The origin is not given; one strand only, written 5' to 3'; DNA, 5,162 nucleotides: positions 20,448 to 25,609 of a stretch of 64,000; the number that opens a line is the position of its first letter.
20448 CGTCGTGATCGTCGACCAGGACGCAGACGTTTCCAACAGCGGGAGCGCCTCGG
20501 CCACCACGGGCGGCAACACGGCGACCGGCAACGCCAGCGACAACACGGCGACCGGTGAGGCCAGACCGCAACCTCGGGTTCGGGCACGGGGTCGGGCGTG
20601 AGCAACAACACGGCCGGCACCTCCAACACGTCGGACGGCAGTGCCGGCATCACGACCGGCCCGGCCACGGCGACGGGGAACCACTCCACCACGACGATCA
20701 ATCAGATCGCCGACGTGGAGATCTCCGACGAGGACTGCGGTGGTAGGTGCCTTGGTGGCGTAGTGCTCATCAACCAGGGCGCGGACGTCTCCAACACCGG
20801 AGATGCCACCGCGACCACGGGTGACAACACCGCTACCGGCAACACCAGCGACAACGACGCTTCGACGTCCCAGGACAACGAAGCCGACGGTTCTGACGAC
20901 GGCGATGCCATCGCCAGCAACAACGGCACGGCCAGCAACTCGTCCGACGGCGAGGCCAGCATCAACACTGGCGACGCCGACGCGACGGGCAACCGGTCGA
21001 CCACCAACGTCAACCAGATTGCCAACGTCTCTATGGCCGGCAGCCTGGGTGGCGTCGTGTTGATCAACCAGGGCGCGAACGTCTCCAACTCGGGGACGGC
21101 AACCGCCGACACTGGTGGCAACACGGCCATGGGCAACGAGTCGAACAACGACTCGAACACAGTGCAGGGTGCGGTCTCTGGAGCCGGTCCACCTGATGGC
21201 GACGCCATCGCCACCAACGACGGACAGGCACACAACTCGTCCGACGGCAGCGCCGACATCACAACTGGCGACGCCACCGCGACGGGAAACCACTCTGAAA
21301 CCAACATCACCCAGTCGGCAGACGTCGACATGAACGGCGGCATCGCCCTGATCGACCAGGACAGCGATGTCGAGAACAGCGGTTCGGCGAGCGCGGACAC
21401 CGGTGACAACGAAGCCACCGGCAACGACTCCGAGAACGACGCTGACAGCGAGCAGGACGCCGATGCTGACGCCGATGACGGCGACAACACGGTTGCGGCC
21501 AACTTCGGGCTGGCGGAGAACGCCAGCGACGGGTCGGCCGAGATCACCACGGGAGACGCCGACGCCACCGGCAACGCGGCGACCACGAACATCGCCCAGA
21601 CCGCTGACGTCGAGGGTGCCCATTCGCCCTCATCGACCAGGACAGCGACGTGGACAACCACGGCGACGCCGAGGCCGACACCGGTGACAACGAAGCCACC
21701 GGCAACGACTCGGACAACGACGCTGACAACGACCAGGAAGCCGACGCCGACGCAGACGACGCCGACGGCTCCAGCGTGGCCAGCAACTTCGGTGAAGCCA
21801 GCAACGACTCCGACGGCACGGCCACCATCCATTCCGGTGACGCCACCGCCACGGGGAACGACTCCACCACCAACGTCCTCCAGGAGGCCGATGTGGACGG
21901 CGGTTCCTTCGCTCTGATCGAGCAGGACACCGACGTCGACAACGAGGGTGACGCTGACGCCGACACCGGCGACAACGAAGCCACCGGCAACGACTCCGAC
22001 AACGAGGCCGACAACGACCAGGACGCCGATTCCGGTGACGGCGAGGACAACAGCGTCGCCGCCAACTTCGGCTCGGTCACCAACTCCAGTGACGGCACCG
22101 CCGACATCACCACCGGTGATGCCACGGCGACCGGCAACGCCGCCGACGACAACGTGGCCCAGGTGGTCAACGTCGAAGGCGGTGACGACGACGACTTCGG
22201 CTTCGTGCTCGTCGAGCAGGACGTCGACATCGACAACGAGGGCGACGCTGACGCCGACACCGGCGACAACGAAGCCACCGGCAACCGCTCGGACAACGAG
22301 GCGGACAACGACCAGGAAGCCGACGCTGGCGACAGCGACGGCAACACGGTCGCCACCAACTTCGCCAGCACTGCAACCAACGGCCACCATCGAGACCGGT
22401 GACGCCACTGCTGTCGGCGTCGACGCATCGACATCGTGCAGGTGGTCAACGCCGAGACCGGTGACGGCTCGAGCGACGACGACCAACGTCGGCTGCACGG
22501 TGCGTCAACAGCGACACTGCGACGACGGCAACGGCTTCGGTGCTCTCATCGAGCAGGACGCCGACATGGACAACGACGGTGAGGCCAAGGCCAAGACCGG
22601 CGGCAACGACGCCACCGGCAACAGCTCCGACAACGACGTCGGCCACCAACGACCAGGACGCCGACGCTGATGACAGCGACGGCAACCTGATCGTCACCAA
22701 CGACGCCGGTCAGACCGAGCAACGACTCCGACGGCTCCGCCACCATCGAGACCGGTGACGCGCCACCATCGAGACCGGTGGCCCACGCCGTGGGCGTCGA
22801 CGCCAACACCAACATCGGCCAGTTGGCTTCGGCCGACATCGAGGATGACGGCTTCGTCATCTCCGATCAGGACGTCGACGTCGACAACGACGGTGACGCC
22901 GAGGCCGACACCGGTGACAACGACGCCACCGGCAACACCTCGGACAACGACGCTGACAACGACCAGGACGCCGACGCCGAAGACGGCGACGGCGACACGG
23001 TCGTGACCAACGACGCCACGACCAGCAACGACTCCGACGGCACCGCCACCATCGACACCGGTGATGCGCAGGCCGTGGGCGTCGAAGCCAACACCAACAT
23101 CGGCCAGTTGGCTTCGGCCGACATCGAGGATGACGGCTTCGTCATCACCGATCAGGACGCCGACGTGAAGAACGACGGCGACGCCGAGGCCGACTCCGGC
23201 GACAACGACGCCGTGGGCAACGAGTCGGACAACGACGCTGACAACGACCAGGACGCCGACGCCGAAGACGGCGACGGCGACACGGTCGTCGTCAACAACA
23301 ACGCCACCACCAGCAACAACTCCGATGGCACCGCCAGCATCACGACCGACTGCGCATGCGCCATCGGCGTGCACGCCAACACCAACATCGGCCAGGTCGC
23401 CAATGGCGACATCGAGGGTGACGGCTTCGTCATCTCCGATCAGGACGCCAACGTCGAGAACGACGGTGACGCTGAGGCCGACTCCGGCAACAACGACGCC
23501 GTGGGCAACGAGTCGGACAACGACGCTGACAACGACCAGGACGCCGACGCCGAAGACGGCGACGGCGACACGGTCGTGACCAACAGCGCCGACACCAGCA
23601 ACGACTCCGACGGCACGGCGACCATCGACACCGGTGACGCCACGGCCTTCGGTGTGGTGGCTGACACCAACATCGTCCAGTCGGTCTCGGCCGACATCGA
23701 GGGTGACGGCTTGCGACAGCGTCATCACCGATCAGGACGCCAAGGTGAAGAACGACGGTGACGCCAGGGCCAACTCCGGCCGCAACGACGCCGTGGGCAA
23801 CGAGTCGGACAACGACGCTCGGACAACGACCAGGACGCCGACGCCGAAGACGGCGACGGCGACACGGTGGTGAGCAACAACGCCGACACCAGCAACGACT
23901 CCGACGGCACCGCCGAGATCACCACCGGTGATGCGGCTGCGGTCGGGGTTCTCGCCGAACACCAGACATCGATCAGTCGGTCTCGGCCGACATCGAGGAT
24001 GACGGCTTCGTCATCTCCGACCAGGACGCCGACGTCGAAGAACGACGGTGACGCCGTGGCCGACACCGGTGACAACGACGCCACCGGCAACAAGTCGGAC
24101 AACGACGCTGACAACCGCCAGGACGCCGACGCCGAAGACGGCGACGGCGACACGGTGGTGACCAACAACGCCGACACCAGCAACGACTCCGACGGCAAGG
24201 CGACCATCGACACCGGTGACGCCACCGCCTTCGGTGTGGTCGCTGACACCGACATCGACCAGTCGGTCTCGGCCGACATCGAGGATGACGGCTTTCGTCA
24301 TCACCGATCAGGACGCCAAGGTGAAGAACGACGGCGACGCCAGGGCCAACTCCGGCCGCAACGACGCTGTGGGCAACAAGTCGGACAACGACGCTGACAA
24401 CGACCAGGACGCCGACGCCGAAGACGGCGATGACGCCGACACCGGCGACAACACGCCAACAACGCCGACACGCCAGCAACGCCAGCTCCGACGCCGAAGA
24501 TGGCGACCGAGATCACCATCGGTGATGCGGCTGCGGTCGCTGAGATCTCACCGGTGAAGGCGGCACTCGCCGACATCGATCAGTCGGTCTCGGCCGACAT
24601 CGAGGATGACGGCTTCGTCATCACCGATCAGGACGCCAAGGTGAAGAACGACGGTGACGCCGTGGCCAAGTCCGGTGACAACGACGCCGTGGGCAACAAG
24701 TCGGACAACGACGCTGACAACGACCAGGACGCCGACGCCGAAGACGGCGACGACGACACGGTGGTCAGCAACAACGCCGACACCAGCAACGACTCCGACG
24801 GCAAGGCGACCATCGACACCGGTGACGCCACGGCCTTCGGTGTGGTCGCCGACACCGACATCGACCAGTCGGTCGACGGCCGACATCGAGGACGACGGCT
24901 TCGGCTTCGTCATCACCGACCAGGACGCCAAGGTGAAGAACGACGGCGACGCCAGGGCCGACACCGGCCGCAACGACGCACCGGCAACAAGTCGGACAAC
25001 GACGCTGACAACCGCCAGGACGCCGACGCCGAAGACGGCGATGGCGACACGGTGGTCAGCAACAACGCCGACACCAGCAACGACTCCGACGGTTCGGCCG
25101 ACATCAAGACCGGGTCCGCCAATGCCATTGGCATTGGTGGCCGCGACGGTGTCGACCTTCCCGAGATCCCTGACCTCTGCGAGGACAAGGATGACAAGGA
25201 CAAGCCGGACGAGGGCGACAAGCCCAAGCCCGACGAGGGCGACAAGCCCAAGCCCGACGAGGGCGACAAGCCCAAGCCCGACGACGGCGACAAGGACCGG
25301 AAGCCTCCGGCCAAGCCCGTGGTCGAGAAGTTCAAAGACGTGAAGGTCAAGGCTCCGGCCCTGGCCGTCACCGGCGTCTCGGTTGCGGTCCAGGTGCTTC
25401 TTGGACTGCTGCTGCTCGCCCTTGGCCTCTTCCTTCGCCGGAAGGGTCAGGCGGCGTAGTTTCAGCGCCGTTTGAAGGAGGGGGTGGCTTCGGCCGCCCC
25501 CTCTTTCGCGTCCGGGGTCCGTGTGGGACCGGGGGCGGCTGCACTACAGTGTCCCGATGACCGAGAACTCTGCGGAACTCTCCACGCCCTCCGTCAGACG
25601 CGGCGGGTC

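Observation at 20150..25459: Giant poly-acidic tandem-repeat, LAxTG-anchored surface protein with a Gly/Asn-ladder repeat I cannot place in a named family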

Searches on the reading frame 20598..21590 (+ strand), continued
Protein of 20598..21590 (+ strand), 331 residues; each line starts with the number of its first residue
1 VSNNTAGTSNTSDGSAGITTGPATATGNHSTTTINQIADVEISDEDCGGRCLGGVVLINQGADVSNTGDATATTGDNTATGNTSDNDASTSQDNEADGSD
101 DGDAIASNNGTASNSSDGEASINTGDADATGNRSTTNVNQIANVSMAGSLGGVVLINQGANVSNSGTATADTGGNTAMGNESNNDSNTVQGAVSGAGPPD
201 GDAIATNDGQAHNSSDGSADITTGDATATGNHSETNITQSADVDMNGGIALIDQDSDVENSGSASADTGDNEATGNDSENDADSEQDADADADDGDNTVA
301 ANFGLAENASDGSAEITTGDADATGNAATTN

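Call 62: search_protein_families(library=pfam, proteins=[L006:2649-3461:+, L007:2673-3482:+, L008:2625-3275:+, L008:2468-2995:+, L008:116-2449:+, L007:217-2661:+], max_evalue=0.001)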
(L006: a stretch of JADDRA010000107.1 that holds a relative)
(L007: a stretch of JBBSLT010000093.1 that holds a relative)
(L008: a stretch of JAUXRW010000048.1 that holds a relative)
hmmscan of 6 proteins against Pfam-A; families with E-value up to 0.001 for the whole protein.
L006:2649-3461:+ (270 aa): 1 family
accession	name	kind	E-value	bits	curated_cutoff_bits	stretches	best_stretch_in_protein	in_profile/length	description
PF00160.26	Pro_isomerase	-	4.1e-25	89.3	21.7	1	119-265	4-158/159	Cyclophilin type peptidyl-prolyl cis-trans isomerase/CLD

L007:2673-3482:+ (269 aa): 1 family
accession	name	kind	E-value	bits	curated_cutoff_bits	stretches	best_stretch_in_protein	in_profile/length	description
PF00160.26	Pro_isomerase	-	2.5e-24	86.8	21.7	1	118-263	5-157/159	Cyclophilin type peptidyl-prolyl cis-trans isomerase/CLD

L008:2625-3275:+ (216 aa): 0 families

L008:2468-2995:+ (175 aa): 0 families

L008:116-2449:+ (777 aa): 0 families

L007:217-2661:+ (814 aa): 4 families
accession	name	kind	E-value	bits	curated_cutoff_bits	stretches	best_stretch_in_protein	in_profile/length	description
PF08335.16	GlnD_UR_UTase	-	2.6e-19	70.1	21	1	193-309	1-134/141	GlnD PII-uridylyltransferase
PF01842.31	ACT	-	1.2e-09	38.2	27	1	742-805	1-62/66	ACT domain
PF01966.28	HD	-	4.4e-07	30.6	22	1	460-548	2-93/116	HD domain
PF24931.1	ACT_ACR9_3rd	-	2e-06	28.2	27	1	731-805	2-77/98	ACR9-like, ACT-like domain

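Call 69: search_protein_families(library=ncbifam, proteins=[P0074, P0073, P0056, P0031, P0077], max_evalue=0.1)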
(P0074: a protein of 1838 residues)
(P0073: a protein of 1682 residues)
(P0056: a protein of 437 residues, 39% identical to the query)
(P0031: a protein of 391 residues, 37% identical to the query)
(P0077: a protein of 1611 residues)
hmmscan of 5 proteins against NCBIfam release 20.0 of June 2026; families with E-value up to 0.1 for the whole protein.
P0074 (1838 aa): 0 families

P0073 (1682 aa): 0 families

P0056 (437 aa): 0 families

P0031 (391 aa): 0 families

P0077 (1611 aa): 0 families

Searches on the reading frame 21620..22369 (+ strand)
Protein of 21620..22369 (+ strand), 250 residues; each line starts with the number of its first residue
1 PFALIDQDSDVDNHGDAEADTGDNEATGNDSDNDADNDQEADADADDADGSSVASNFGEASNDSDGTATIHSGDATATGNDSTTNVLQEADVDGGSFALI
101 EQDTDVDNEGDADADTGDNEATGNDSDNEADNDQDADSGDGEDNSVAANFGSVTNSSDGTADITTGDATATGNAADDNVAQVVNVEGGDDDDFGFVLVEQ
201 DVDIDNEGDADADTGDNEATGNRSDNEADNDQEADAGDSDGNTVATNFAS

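Call 5: search_protein_families(library=pfam, proteins=[window:21620-22369:+], max_evalue=1)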
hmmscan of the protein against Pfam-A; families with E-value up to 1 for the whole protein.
window:21620-22369:+ (250 aa): 0 families

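Call 6: search_protein_families(library=ncbifam, proteins=[window:21620-22369:+], max_evalue=1)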
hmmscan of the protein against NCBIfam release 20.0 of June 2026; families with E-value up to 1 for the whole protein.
window:21620-22369:+ (250 aa): 1 family
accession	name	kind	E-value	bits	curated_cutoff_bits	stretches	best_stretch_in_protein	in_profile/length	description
NF033609.2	MSCRAMM_ClfA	exception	0.3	8.7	1150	1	8-241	639-864/934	MSCRAMM family adhesin clumping factor ClfA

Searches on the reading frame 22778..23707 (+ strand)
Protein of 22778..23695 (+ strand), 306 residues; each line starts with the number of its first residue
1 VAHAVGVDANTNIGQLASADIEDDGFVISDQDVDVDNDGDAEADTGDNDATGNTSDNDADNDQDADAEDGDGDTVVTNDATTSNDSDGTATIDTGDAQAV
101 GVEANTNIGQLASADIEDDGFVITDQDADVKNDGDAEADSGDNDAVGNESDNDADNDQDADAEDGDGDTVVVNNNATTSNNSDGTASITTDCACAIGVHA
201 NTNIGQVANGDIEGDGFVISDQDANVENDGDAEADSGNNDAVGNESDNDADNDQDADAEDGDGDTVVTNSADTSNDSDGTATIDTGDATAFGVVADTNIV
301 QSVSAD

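Call 5: search_protein_families(library=pfam, proteins=[window:22778-23695:+], max_evalue=1)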
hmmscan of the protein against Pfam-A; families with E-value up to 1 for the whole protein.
window:22778-23695:+ (306 aa): 0 families

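Call 6: search_protein_families(library=ncbifam, proteins=[window:22778-23695:+], max_evalue=1)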
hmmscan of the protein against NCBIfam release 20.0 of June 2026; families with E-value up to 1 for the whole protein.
window:22778-23695:+ (306 aa): 1 family
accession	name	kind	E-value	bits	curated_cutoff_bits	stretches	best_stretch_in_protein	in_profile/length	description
NF033609.2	MSCRAMM_ClfA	exception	0.0065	14.2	1150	1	23-281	596-862/934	MSCRAMM family adhesin clumping factor ClfA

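Call 44: search_solved_structures(query=A3, max_evalue=10, show_alignments=2)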
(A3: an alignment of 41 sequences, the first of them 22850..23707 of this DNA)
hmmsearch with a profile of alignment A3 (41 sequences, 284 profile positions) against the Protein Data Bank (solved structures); distinct sequences matched with E-value up to 10: 0.

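Call 51: predict_structure(alignment_id=A3)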
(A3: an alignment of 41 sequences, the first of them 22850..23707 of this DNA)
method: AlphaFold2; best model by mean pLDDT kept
length: 286 residues; sequences in the alignment: 41
mean_pLDDT: 50.2   pTM: 0.37
mean pLDDT of the five models: 50.2, 44.8, 39.4, 38.4, 38.2
residues with pLDDT >= 90: 0; 70-90: 33; 50-70: 111; < 50: 142
segments of 3 or more residues with pLDDT < 50: 23-69, 120-141, 144-164, 215-259
pLDDT, mean of each block of 10 residues (from residue 1): 55 55 41 29 41 31 39 59 68 76 68 59 40 41 45 37 53 63 73 69 63 47 29 36 34 38 54 59 59
secondary structure, 60 per line:
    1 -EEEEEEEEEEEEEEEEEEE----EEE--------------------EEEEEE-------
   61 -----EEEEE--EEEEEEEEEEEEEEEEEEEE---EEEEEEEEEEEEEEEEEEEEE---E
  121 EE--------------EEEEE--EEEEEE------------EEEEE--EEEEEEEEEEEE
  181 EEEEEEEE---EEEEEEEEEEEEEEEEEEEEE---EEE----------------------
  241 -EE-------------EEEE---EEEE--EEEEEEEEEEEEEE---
elements in order: E2-20 E25-27 E48-53 E66-70 E73-92 E96-116 E120-122 E137-141 E144-149 E162-166 E169-188 E192-212 E216-218 E257-260 E264-267 E270-283

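Call 59: find_homologous_proteins(query=A3, max_evalue=0.00001)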
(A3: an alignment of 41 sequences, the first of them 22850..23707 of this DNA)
Query A3 (41 sequences) (286 aa, profile of the alignment): 60 proteins with E <= 0.00001 among 8000 candidates.
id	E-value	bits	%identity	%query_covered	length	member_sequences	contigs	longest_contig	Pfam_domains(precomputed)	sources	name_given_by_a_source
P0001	1.4e-117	410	42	93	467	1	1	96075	-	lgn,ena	-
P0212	1.2e-112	394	52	95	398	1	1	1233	-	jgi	jgi:hypothetical protein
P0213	1.0e-103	365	48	100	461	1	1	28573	-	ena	-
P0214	5.5e-102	359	42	99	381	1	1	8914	-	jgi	jgi:hypothetical protein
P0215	2.8e-94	334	48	92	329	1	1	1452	-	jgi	jgi:hypothetical protein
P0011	6.1e-93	329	47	97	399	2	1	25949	-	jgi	jgi:hypothetical protein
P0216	6.5e-91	323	38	95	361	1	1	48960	-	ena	-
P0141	5.5e-87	310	40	94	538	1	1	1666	-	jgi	jgi:LPXTG-motif cell wall-anchored protein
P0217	5.5e-85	303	43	95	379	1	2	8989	-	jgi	jgi:hypothetical protein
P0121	7.2e-82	293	42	95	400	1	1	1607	-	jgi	jgi:hypothetical protein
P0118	7.2e-81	290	45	95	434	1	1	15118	-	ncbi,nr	ncbi:MAG: hypothetical protein M3P53_02045, partial [Actinomycetota bacterium]|nr:hypothetical prote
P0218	8.0e-80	286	40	99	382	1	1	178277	-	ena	-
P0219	1.9e-79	285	47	99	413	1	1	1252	-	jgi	jgi:hypothetical protein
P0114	2.4e-79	285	43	96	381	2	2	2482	-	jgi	jgi:hypothetical protein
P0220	3.2e-79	284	43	96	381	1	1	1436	-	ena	-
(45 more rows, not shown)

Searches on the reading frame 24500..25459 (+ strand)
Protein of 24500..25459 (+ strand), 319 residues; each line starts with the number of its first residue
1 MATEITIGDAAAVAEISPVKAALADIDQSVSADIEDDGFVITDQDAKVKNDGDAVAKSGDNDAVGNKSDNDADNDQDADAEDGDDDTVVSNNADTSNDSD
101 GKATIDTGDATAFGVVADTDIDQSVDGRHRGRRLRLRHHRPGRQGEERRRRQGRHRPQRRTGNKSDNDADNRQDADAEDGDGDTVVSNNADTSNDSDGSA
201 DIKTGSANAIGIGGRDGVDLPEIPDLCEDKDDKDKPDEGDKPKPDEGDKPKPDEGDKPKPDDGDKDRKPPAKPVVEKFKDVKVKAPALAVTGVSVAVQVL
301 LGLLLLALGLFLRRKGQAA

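Call 5: search_protein_families(library=pfam, proteins=[window:24530-25459:+], max_evalue=1)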
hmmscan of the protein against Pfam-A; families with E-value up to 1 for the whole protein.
window:24530-25459:+ (309 aa): 0 families

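Call 6: search_protein_families(library=ncbifam, proteins=[window:24530-25459:+], max_evalue=1)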
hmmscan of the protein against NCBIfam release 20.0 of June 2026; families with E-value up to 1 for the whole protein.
window:24530-25459:+ (309 aa): 2 families
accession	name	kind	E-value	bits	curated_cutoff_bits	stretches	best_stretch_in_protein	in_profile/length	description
NF000535.3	MSCRAMM_SdrC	exception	0.00098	17.2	1700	1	155-307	806-961/963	MSCRAMM family adhesin SdrC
NF058583.1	LAXTG_small_WW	exception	0.053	13.2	65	1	277-302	17-42/54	LAXTG motif-containing small protein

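Call 22: find_encoding_contigs(protein=window:24500-25459:+, flank=10000, max_places=4)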
Protein window:24500-25459:+ (319 aa): no gene with exactly this product is on record in the collection.

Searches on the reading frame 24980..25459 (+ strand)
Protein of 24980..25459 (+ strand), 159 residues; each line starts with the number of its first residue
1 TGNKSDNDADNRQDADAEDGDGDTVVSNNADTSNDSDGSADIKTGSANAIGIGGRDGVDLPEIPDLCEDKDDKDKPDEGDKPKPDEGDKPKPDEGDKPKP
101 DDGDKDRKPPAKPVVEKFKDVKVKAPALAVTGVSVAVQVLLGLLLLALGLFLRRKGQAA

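Call 69: search_protein_families(library=ncbifam, proteins=[window:24980-25459:+], max_evalue=0.1)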
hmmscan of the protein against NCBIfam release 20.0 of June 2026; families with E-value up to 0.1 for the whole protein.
window:24980-25459:+ (159 aa): 2 families
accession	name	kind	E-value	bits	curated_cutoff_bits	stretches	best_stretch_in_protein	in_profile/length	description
NF058583.1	LAXTG_small_WW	exception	0.023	14.3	65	1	127-152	17-42/54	LAXTG motif-containing small protein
NF040765.1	adhesion_FAF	equivalog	0.051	12.2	500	1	77-139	553-620/632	adhesion factor FAF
